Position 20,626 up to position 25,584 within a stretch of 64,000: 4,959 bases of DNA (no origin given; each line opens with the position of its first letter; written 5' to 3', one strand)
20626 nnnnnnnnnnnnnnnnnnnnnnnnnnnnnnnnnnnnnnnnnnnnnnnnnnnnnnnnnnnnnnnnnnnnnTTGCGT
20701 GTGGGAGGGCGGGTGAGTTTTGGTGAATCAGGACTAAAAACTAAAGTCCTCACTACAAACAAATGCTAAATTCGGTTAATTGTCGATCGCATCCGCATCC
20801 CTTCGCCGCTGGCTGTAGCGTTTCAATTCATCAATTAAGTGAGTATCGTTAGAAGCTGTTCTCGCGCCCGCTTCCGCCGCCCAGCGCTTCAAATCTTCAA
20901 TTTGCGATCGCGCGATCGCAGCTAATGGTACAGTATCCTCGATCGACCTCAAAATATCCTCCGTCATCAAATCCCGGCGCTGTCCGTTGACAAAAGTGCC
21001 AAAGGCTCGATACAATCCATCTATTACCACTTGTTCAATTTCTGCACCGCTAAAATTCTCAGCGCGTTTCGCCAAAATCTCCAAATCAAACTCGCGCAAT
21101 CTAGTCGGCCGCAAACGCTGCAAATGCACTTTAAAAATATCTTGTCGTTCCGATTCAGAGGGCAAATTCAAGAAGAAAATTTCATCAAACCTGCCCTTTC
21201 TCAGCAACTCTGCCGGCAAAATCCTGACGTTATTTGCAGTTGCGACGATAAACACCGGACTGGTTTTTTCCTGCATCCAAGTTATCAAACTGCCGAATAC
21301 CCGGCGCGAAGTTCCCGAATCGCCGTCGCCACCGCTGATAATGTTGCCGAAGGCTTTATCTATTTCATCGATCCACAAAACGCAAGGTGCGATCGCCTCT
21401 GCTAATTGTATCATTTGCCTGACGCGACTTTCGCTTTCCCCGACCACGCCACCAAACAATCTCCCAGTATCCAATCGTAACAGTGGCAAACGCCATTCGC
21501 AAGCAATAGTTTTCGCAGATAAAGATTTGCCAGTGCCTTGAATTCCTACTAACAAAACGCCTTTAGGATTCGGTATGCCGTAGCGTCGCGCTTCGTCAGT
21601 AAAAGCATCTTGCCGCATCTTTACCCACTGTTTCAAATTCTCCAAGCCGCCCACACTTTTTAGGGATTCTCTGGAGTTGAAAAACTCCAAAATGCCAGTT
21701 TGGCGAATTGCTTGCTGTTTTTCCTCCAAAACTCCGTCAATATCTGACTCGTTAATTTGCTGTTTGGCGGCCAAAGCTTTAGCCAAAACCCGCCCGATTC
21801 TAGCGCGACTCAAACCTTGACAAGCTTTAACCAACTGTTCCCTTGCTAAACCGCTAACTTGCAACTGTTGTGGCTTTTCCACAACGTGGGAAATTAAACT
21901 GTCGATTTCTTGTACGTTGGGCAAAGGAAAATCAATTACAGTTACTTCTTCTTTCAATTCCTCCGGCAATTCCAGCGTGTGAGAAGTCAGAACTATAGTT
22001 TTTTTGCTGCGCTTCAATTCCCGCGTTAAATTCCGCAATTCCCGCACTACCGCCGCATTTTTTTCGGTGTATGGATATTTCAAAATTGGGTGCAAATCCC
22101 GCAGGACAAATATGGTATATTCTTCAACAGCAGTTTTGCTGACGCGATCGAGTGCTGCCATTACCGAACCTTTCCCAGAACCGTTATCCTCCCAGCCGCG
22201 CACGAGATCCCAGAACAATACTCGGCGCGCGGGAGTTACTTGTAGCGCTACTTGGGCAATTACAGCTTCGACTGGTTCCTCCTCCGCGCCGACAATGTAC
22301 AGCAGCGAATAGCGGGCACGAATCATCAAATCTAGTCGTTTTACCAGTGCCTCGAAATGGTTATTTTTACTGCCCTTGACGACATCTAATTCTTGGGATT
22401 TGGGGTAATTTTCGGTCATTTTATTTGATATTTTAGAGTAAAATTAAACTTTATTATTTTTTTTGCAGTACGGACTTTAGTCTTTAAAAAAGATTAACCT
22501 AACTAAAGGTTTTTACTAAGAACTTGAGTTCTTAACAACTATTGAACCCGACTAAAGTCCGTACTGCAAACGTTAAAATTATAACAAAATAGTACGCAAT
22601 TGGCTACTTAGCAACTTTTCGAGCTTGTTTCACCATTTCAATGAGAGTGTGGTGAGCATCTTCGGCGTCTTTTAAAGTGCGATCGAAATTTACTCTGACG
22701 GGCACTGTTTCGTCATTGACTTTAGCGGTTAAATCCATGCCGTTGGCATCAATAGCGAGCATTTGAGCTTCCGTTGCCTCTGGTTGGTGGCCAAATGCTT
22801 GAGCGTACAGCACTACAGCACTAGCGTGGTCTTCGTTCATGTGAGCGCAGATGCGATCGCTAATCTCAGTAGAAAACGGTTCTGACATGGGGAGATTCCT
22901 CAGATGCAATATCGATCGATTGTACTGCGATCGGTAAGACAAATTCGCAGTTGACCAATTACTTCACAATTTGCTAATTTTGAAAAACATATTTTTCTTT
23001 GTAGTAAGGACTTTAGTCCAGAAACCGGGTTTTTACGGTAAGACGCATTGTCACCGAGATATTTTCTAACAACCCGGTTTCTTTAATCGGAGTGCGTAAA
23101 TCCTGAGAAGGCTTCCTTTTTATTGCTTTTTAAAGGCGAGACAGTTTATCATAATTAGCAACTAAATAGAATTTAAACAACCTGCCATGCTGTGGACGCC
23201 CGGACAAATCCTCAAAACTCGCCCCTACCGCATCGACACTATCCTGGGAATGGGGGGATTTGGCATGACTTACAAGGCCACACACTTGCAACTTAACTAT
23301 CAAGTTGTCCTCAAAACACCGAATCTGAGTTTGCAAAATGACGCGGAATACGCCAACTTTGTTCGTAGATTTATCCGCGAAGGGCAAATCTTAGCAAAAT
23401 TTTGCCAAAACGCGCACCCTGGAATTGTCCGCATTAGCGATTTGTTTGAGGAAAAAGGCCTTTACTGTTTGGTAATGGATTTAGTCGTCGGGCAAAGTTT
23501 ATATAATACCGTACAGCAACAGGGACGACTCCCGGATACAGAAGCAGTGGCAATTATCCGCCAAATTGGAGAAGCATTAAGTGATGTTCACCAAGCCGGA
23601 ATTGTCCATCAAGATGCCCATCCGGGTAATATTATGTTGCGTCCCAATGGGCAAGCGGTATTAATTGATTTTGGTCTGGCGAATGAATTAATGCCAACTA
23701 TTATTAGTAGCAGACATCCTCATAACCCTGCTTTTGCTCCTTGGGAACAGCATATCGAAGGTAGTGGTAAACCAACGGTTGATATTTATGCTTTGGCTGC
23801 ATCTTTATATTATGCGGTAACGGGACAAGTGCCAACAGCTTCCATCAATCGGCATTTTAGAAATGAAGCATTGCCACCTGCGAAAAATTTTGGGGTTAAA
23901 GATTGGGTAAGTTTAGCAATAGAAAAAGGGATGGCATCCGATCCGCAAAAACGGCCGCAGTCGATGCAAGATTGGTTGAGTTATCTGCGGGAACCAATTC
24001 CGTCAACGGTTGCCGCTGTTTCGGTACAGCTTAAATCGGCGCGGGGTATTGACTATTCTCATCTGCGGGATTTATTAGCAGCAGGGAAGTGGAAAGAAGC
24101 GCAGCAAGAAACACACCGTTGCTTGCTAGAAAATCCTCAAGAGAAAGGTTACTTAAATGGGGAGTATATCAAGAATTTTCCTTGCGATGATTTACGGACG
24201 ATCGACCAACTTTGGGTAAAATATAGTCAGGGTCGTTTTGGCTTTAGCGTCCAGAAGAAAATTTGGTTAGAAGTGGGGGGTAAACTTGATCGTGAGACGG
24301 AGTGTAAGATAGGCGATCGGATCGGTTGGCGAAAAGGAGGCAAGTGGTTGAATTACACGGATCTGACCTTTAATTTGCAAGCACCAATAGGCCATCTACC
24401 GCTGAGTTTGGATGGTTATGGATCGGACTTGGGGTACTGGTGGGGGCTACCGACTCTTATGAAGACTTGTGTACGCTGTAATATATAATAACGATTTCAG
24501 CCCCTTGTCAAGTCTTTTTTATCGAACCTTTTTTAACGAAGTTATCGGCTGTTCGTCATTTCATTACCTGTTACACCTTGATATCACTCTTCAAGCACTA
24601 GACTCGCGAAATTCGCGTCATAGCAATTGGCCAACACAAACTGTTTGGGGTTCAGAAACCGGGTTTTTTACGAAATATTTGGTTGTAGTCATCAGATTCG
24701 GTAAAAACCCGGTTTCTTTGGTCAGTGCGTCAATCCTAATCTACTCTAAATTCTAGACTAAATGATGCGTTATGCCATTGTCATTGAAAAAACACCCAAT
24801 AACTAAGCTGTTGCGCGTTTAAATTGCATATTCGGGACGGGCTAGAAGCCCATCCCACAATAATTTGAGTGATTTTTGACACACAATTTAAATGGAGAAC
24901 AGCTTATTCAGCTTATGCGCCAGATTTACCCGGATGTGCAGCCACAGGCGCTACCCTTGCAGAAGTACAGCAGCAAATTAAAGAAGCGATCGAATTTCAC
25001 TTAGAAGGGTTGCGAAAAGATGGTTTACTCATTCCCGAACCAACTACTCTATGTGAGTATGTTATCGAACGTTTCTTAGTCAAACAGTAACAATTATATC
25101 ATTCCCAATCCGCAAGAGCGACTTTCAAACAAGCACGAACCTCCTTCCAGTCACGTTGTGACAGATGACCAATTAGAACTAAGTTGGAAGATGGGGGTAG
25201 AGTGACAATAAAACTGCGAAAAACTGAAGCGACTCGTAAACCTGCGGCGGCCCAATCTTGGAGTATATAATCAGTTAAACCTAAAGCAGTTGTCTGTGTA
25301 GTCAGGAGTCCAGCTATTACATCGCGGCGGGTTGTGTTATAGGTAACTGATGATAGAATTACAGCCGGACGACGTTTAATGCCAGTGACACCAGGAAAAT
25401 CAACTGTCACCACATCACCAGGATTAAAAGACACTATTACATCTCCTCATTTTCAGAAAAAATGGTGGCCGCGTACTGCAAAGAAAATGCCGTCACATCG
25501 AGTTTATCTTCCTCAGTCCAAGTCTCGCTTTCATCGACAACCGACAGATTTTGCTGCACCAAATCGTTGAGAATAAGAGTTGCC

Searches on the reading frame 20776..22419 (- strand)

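Call 19: search_protein_families(library=pfam, proteins=[window:20776-22419:-], max_evalue=0.001)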
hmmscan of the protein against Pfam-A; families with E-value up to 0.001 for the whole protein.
window:20776-22419:- (547 aa): 4 families
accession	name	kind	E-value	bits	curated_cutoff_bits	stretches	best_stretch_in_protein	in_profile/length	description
PF00004.35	AAA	-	8e-33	114.1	21.2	1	288-418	1-130/131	ATPase family associated with various cellular activities (AAA)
PF17862.7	AAA_lid_3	-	6.7e-06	26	27.2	1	444-472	2-30/45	AAA+ lid domain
PF13191.12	AAA_16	-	9.9e-05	23.3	32.6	0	272-305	11-44/167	AAA ATPase domain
PF13401.12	AAA_22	-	0.00051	20.8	27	0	288-305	8-25/130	AAA domain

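Call 23: search_protein_families(library=padloc, proteins=[window:20776-22419:-], max_evalue=0.001)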
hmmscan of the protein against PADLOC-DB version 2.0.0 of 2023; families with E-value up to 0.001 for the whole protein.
window:20776-22419:- (547 aa): 5 families
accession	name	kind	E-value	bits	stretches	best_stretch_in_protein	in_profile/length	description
PDLC02196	IetA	-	6e-28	96.3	1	274-475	111-304/374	-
PDLC04232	IetA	-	1.2e-17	62.4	1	206-467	35-291/330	-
PDLC02195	IetA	-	2.4e-17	61.3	1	274-465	126-309/395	-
PDLC04231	IetA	-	2.1e-11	42.1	1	277-408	109-237/262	-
PDLC00914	TRIP13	-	0.001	16.6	0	379-439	179-237/302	TRIP13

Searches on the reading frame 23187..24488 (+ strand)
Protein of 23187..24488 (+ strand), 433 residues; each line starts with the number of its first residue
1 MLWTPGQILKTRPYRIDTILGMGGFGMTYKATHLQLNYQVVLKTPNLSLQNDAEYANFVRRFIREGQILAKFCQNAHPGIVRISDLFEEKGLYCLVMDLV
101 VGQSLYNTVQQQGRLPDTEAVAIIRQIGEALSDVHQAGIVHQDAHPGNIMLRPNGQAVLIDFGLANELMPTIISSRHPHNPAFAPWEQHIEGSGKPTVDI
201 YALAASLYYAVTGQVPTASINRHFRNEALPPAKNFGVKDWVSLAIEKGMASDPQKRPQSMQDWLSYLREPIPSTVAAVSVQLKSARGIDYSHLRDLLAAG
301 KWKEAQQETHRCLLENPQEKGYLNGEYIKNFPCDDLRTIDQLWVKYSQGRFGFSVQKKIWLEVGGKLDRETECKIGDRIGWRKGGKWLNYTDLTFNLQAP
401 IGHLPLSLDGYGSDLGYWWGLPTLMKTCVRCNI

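Call 19: search_protein_families(library=pfam, proteins=[window:23187-24488:+], max_evalue=0.001)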
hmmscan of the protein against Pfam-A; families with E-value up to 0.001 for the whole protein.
window:23187-24488:+ (433 aa): 6 families
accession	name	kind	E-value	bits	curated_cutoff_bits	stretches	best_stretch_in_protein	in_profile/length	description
PF05419.17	GUN4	-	5.2e-41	140.5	29.2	1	284-407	2-125/141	GUN4-like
PF00069.31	Pkinase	-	1.1e-32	113.9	31.7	1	14-222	1-202/263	Protein kinase domain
PF07714.23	PK_Tyr_Ser-Thr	-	1.5e-16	61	23.1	1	16-258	3-250/258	Protein tyrosine and serine/threonine kinase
PF01636.29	APH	-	1.1e-09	38.9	23.2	1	137-165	168-197/239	Phosphotransferase enzyme family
PF03109.22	ABC1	-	1.9e-08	34.2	22.9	1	94-170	144-219/244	ABC1 atypical kinase-like domain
PF06293.20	Kdo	-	1.1e-06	28.7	21.3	1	102-163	102-167/207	Lipopolysaccharide kinase (Kdo/WaaP) family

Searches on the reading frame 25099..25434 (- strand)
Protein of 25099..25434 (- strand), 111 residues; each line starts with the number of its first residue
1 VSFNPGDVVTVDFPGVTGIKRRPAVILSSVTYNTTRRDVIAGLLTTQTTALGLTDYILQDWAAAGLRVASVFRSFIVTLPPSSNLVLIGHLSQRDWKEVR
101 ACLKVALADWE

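Call 22: search_protein_families(library=pfam, proteins=[window:25099-25434:-], max_evalue=0.001)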
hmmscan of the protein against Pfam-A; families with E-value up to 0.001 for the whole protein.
window:25099-25434:- (111 aa): 1 family
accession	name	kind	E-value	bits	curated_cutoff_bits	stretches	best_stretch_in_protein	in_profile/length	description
PF02452.23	PemK_toxin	-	3.2e-10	40.6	23.1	1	5-106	2-108/109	PemK-like, MazF-like toxin of type II toxin-antitoxin system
